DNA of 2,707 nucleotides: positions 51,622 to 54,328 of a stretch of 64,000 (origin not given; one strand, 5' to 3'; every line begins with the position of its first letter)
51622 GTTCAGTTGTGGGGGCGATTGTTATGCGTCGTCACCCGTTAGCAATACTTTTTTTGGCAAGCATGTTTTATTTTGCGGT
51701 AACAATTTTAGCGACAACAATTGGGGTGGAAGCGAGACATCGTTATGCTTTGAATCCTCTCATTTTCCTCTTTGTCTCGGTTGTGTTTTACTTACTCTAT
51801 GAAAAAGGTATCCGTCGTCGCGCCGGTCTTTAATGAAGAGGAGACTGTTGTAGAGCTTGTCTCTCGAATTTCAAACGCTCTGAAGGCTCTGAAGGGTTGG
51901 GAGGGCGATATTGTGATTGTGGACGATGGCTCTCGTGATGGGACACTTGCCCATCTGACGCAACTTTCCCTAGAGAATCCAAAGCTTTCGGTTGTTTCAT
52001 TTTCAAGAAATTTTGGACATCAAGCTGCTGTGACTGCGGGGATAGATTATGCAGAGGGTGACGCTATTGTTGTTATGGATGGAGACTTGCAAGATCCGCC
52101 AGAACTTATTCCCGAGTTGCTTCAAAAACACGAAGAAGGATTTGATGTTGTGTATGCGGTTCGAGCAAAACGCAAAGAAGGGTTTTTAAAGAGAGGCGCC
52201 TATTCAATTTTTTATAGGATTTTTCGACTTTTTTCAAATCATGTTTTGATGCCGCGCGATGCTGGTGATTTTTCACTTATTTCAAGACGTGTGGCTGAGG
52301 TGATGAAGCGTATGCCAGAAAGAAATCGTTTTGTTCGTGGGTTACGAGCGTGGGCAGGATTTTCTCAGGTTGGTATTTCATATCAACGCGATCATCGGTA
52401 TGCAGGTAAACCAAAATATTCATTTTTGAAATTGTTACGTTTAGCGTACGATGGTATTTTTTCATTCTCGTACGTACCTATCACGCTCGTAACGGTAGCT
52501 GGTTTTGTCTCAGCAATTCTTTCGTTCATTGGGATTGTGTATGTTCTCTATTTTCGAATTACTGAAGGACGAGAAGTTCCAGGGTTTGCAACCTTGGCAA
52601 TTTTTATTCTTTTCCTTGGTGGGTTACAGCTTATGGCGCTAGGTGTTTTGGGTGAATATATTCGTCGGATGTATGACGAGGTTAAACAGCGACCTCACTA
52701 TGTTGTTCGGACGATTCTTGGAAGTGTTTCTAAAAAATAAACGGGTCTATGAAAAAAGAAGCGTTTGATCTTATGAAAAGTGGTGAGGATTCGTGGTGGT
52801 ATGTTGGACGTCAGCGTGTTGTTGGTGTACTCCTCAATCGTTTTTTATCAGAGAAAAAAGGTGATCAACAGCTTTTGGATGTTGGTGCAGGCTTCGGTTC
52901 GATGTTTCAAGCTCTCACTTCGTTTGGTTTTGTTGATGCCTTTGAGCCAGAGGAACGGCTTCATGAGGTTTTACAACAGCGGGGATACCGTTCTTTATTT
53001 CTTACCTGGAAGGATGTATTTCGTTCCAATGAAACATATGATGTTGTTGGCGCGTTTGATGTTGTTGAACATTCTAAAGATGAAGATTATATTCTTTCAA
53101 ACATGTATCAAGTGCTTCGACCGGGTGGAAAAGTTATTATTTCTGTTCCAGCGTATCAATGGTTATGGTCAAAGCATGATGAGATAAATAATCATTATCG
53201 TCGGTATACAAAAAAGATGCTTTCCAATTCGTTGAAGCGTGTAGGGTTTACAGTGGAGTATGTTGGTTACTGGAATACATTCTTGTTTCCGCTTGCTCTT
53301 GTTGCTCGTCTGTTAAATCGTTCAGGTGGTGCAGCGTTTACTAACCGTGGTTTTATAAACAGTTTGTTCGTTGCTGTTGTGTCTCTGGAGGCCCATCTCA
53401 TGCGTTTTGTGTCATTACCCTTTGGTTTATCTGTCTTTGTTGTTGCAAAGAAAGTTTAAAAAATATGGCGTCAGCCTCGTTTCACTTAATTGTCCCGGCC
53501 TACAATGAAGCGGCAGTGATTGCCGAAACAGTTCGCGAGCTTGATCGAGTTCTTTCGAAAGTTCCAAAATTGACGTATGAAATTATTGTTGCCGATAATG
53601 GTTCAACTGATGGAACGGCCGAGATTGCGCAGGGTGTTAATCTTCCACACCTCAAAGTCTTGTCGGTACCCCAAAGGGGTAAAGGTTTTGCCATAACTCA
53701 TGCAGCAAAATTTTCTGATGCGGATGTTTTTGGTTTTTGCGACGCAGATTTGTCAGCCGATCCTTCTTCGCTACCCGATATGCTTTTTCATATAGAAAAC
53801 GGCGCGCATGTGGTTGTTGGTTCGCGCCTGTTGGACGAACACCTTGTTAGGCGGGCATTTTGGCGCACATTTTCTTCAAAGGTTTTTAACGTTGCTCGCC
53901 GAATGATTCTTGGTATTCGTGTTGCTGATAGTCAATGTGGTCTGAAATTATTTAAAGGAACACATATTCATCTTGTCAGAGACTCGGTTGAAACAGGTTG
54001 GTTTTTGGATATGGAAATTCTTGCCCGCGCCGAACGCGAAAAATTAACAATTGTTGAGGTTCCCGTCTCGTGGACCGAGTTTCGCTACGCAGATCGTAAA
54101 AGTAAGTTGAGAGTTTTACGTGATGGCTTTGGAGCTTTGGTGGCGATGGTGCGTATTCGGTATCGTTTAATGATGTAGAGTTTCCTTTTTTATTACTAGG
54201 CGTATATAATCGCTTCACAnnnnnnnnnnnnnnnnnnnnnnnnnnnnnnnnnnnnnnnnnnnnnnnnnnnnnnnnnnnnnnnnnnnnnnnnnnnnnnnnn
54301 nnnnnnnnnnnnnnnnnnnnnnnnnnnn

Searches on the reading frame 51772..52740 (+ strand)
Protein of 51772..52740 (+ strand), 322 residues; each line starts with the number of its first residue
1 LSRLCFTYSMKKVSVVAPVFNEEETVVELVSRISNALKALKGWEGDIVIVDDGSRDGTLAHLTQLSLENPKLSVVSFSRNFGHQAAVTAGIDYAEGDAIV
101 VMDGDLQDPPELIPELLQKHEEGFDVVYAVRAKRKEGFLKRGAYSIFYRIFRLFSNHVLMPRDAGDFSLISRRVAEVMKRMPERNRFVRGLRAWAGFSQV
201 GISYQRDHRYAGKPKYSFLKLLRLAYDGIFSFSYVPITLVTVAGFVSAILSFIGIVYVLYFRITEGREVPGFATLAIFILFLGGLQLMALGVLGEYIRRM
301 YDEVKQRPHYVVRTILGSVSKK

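Call 20: search_protein_families(library=pfam, proteins=[window:51772-52740:+], max_evalue=0.001)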
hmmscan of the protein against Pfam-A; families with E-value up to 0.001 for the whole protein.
window:51772-52740:+ (322 aa): 2 families
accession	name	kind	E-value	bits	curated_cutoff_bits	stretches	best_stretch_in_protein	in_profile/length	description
PF00535.33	Glycos_transf_2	-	5e-30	105.1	23.3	1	14-176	1-165/168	Glycosyl transferase family 2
PF10111.15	Glyco_tranf_2_2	-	0.00026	21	27.3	1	14-105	1-91/276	Glycosyltransferase like family 2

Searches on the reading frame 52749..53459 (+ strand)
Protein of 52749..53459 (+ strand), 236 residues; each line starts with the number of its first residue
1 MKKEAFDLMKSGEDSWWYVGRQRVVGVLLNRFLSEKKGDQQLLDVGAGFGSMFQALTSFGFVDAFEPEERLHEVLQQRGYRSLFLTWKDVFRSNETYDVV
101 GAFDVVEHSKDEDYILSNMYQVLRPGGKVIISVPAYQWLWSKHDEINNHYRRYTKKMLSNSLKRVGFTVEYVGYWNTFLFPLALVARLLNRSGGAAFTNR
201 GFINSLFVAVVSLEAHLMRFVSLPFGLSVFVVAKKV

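Call 20: search_protein_families(library=pfam, proteins=[window:52749-53459:+], max_evalue=0.001)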
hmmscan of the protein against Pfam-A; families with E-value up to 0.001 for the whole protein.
window:52749-53459:+ (236 aa): 6 families
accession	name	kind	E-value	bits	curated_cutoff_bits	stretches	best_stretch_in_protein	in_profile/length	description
PF13489.12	Methyltransf_23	-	1.9e-14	54.1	27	1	22-170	6-162/164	Methyltransferase domain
PF08241.18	Methyltransf_11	-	5.3e-09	37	21.2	1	43-131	1-95/95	Methyltransferase domain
PF05219.18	DREV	-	3.7e-08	33.2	26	1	37-133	93-188/265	DREV methyltransferase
PF08242.18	Methyltransf_12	-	8.1e-08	33.3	30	1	43-128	1-97/98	Methyltransferase domain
PF13649.12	Methyltransf_25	-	9.5e-06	26.7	27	1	43-127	2-97/97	Methyltransferase domain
PF13847.12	Methyltransf_31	-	1.5e-05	25.2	27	1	90-144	63-123/145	Methyltransferase domain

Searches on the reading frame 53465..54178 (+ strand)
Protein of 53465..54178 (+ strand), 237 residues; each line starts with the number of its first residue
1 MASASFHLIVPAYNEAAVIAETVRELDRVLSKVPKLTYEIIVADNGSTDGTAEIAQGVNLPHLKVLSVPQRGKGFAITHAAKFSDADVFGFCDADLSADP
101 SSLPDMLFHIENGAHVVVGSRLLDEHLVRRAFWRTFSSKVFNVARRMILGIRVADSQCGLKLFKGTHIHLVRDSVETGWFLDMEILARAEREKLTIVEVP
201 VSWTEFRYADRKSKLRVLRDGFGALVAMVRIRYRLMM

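Call 20: search_protein_families(library=pfam, proteins=[window:53465-54178:+], max_evalue=0.001)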
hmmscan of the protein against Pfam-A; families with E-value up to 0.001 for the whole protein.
window:53465-54178:+ (237 aa): 2 families
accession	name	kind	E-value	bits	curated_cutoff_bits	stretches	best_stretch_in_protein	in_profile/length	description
PF00535.33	Glycos_transf_2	-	5.1e-27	95.3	23.3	1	8-163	2-159/168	Glycosyl transferase family 2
PF13641.12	Glyco_tranf_2_3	-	4e-07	30.7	27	1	6-136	3-135/230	Glycosyltransferase like family 2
